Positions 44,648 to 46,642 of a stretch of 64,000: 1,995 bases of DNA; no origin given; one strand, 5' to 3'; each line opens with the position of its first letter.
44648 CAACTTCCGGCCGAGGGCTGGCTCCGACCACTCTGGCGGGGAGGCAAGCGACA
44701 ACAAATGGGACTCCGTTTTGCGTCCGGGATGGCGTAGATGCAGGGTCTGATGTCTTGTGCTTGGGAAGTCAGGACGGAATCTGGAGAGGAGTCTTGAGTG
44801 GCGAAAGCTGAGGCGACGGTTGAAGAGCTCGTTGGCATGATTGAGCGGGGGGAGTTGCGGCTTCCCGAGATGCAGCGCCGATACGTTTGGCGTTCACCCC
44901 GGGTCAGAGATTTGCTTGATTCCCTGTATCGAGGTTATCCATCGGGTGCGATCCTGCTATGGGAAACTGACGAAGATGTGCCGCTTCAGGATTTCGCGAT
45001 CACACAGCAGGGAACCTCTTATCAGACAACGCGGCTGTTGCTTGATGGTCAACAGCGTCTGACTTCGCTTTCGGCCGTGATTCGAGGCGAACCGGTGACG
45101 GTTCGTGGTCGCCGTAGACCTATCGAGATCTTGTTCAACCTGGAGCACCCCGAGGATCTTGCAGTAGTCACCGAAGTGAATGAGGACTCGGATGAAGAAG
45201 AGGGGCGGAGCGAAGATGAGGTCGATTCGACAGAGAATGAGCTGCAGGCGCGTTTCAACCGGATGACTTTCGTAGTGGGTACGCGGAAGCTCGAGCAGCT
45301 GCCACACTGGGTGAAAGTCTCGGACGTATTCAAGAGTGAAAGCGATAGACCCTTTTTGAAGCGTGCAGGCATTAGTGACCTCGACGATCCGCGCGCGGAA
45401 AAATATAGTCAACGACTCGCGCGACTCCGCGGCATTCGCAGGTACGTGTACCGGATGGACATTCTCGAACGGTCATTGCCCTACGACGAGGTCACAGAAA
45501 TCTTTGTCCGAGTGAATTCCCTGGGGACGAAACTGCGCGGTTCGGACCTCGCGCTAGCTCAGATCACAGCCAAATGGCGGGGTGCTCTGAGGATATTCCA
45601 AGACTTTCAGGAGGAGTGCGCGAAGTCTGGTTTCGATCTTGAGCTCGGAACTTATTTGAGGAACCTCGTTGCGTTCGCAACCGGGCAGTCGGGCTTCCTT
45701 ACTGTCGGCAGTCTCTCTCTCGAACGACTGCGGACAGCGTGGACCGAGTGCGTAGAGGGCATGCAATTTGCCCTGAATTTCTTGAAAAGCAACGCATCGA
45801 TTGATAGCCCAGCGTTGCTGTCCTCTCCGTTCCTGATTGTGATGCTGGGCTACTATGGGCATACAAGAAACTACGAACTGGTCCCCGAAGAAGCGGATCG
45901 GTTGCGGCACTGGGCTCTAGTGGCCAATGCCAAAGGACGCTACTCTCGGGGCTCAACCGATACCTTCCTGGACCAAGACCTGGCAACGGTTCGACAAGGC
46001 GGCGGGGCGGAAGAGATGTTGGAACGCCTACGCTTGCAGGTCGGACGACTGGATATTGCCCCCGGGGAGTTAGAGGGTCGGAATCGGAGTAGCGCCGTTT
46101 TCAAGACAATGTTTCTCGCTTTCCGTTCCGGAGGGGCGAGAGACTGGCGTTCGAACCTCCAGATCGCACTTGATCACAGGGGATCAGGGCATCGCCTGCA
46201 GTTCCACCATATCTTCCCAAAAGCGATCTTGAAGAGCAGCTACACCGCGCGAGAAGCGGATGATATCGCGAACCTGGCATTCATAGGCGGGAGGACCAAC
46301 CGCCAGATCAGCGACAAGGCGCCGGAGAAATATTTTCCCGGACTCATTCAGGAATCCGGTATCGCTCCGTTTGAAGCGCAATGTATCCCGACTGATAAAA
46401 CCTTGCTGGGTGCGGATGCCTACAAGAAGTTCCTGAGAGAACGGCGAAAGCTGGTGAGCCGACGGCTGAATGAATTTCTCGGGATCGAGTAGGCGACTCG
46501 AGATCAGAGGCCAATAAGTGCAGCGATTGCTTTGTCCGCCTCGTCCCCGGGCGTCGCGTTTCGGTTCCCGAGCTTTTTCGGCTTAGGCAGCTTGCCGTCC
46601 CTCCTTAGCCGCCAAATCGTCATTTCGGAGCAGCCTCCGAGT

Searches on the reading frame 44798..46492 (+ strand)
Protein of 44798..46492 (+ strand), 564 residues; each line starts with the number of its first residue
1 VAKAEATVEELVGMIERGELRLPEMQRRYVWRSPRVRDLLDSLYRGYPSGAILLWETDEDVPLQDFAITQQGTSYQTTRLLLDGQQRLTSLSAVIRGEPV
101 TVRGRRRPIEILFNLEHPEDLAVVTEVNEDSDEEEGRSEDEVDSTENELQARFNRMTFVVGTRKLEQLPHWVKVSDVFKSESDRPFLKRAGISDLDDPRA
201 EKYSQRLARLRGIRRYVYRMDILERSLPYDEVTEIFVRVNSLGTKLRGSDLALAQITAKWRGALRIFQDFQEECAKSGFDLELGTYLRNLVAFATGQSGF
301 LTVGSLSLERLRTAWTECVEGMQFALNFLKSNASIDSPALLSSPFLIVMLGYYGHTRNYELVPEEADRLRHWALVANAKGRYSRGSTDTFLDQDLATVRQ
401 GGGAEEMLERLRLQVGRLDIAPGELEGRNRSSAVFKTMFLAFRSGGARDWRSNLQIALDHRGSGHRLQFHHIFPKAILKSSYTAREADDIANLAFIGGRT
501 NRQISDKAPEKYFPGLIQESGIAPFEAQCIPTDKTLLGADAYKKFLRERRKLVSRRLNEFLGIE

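Call 52: search_protein_families(library=pfam, proteins=[window:44798-46492:+], max_evalue=0.0001)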
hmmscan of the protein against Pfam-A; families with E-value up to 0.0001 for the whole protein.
window:44798-46492:+ (564 aa): 1 family
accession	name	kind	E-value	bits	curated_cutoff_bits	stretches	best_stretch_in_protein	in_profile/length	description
PF03235.19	GmrSD_N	-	1.9e-27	97.1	33.2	1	8-255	1-197/199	GmrSD restriction endonuclease, N-terminal domain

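Call 60: search_protein_families(library=ncbifam, proteins=[window:44798-46492:+], max_evalue=0.01)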
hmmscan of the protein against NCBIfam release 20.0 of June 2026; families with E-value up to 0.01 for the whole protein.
window:44798-46492:+ (564 aa): 0 families

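Call 74: search_protein_families(library=padloc, proteins=[window:44798-46492:+], max_evalue=0.001)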
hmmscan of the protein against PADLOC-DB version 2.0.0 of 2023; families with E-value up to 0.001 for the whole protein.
window:44798-46492:+ (564 aa): 10 families
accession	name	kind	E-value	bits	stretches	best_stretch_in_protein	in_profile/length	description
PDLC04151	HEC-05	-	1.4e-43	147.5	1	3-561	23-593/600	-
PDLC04709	PDC-M55C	-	1.3e-27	94.6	2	7-97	16-109/554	-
PDLC04150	HEC-05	-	7.6e-20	69.3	1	5-290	7-296/583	-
PDLC04152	HEC-05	-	3.7e-12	43.6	2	79-265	109-271/566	-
PDLC04153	HEC-05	-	3.2e-11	40.2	1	10-62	11-63/621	-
PDLC03877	NsnA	-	1.2e-07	29.4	1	3-265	48-209/385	-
PDLC04157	HEC-06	-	1.5e-05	21.9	1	5-95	8-89/558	-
PDLC04155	HEC-06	-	3.8e-05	20.4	1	5-94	6-86/562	-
PDLC02700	Orf5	-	0.0003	17.7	1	18-95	10-80/555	Orf5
PDLC01569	Cas8a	-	0.00043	17.5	0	291-335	210-254/440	CAS-I-A; effector_LS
